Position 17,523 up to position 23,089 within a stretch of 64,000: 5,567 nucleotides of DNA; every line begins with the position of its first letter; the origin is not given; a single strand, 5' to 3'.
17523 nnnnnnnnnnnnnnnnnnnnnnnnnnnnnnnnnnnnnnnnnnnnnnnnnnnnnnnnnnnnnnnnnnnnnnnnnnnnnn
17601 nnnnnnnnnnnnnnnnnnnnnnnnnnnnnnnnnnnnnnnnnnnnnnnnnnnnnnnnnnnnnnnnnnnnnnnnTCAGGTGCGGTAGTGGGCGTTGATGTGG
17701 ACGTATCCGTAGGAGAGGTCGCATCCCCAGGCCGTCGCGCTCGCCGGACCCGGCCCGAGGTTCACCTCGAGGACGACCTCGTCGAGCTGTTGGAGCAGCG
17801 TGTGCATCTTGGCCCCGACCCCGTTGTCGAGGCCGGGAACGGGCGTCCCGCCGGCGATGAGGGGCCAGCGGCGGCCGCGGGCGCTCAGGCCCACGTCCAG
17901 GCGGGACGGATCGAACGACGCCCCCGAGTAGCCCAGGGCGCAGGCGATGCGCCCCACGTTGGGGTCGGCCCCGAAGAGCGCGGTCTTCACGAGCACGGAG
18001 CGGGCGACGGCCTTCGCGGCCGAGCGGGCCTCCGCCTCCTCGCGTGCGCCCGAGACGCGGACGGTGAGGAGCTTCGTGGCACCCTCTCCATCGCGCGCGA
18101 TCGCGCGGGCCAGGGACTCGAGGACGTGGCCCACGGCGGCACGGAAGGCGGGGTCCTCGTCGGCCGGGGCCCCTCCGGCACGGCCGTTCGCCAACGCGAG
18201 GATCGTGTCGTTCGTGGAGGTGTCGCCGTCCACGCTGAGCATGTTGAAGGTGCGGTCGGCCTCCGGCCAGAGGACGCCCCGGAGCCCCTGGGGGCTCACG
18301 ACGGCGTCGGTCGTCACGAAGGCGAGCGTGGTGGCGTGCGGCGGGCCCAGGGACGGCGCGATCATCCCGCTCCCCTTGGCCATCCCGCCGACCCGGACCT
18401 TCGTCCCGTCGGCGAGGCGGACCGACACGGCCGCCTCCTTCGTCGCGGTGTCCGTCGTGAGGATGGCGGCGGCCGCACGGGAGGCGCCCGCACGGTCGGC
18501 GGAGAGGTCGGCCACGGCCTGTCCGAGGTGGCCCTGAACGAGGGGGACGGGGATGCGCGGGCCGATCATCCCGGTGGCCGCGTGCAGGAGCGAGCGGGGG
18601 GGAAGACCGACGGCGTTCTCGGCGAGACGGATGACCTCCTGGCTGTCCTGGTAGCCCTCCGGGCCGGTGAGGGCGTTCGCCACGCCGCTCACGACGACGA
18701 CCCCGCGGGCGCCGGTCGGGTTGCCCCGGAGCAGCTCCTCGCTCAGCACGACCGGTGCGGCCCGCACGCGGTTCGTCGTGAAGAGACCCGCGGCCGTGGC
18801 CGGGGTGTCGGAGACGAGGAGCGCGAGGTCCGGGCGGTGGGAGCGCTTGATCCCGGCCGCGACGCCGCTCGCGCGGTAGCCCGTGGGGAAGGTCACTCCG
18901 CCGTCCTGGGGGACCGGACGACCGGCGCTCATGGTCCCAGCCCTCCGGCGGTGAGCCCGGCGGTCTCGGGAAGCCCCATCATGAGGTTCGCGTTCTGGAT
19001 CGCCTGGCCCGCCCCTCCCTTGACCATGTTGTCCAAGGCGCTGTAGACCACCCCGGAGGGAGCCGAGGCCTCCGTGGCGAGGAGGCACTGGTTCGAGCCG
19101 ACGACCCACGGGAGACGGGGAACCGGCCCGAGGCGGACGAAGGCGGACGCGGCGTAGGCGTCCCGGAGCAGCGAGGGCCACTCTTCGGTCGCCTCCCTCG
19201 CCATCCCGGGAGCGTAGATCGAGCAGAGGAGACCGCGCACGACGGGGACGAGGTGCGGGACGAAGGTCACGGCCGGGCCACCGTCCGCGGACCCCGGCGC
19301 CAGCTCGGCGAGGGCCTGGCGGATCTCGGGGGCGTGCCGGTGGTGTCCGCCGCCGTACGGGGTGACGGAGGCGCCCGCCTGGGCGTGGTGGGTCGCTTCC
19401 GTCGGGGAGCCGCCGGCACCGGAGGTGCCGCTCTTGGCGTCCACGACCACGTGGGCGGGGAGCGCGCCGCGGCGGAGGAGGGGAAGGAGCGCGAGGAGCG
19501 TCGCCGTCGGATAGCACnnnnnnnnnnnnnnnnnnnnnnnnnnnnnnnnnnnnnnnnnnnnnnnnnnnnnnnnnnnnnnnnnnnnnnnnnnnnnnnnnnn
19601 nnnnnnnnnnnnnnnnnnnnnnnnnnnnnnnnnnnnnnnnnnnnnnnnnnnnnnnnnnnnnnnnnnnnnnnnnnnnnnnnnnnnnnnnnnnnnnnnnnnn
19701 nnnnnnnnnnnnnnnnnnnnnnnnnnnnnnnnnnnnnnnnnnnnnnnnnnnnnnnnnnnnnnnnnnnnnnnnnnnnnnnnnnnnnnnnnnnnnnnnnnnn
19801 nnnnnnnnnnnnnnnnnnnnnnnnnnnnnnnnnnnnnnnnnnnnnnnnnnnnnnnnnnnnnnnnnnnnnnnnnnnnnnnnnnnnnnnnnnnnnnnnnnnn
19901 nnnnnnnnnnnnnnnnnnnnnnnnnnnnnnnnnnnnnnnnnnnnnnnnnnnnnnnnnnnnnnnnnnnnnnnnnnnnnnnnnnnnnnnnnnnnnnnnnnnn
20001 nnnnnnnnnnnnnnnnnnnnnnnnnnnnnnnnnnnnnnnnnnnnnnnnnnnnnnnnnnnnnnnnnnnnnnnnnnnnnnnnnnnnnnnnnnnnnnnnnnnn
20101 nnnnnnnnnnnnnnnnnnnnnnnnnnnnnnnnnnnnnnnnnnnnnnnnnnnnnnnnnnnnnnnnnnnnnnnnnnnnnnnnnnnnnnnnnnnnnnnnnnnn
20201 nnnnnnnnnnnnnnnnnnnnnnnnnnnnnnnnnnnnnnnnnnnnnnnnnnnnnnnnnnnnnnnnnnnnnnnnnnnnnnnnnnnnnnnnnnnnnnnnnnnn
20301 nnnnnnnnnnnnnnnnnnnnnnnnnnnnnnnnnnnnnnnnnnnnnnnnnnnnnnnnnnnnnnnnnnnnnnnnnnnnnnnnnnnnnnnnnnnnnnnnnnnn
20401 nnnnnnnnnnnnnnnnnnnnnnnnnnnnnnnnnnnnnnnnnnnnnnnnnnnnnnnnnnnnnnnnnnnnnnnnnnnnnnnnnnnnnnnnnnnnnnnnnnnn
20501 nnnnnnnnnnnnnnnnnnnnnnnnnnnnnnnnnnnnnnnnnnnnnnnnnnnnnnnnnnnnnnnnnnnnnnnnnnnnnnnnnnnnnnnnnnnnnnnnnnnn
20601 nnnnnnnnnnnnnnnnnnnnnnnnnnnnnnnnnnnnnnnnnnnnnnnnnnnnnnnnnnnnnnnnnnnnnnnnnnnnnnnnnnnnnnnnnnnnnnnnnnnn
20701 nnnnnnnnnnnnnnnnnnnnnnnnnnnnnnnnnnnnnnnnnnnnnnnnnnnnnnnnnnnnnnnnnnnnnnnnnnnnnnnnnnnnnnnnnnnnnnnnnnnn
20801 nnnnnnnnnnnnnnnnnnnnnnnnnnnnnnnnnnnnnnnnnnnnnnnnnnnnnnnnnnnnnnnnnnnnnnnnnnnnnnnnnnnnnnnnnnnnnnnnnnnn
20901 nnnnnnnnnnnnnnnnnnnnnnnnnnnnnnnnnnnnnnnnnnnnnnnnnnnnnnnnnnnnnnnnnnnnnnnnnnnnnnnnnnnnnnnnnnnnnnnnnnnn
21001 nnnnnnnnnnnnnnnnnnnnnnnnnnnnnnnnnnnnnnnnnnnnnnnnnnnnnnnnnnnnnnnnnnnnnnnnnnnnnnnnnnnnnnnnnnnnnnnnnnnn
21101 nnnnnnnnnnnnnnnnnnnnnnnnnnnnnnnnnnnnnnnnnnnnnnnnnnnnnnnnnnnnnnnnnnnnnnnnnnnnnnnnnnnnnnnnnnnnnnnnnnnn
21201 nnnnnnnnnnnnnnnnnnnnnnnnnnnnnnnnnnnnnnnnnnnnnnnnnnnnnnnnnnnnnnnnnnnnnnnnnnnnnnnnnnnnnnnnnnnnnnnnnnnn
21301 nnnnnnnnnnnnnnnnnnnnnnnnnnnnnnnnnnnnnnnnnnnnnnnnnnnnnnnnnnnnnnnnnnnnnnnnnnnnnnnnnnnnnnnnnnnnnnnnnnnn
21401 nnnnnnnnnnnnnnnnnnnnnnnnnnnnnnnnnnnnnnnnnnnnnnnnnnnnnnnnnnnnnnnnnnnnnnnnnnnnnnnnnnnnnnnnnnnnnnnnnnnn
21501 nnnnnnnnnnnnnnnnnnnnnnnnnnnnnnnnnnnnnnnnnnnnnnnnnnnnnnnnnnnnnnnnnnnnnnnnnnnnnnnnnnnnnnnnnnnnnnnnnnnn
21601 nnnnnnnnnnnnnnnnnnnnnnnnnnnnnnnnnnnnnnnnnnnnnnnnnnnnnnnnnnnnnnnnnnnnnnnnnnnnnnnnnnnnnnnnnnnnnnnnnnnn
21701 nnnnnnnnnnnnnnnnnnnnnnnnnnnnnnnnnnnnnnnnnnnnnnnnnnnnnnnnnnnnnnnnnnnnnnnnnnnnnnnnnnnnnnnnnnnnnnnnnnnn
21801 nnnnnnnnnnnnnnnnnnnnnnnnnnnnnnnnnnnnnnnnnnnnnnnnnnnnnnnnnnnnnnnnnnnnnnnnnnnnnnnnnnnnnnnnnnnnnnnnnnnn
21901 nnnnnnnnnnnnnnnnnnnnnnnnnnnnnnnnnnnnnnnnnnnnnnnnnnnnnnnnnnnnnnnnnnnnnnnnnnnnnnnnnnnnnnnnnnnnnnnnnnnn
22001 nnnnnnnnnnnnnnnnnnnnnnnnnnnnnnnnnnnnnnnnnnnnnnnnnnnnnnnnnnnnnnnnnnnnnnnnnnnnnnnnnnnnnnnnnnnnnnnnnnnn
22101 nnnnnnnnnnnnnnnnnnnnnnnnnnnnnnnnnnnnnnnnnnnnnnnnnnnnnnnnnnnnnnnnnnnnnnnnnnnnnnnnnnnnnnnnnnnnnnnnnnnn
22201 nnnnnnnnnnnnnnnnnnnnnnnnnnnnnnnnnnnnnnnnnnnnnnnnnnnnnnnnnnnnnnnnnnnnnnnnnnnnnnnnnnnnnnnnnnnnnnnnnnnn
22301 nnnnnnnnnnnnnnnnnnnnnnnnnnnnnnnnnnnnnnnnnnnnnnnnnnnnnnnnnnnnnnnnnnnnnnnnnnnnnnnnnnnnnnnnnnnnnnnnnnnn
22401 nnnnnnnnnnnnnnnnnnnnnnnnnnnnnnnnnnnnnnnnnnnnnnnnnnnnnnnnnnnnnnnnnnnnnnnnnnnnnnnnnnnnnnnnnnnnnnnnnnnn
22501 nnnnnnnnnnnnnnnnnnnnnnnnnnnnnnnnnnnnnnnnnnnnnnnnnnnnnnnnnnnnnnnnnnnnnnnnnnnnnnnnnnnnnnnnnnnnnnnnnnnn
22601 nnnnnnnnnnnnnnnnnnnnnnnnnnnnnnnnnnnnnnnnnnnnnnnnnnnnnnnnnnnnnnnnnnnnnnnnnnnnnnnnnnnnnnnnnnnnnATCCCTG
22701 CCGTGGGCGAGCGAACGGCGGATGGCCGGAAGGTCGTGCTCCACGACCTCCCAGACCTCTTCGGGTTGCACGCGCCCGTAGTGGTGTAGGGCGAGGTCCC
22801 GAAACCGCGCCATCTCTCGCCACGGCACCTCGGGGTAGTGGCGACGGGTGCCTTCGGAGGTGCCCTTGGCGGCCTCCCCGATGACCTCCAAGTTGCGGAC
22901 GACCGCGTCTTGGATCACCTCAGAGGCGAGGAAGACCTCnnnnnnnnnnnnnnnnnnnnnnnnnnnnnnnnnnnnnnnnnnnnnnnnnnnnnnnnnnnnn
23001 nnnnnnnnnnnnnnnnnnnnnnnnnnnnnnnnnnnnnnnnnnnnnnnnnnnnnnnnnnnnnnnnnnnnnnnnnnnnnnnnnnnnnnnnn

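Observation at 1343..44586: Plug-and-play surface display: five unrelated head domains on one shared Cys-paired Ig-like stalk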

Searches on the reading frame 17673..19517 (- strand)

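Call 80: search_protein_families(library=pfam, proteins=[window:17673-19517:-], max_evalue=0.0001)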
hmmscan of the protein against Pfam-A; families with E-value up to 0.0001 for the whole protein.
window:17673-19517:- (614 aa): 1 family
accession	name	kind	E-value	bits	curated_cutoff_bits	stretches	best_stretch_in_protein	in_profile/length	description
PF01960.23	ArgJ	-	1.2e-128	429.5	32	1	215-614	1-377/377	ArgJ family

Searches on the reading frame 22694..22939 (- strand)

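Call 80: search_protein_families(library=pfam, proteins=[window:22694-22939:-], max_evalue=0.0001)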
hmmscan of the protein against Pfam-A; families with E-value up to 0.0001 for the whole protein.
window:22694-22939:- (82 aa): 1 family
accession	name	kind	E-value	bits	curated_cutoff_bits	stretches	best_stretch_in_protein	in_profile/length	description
PF01934.22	HepT-like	-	2.8e-21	75.9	23.5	1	2-77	19-117/120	Ribonuclease HepT-like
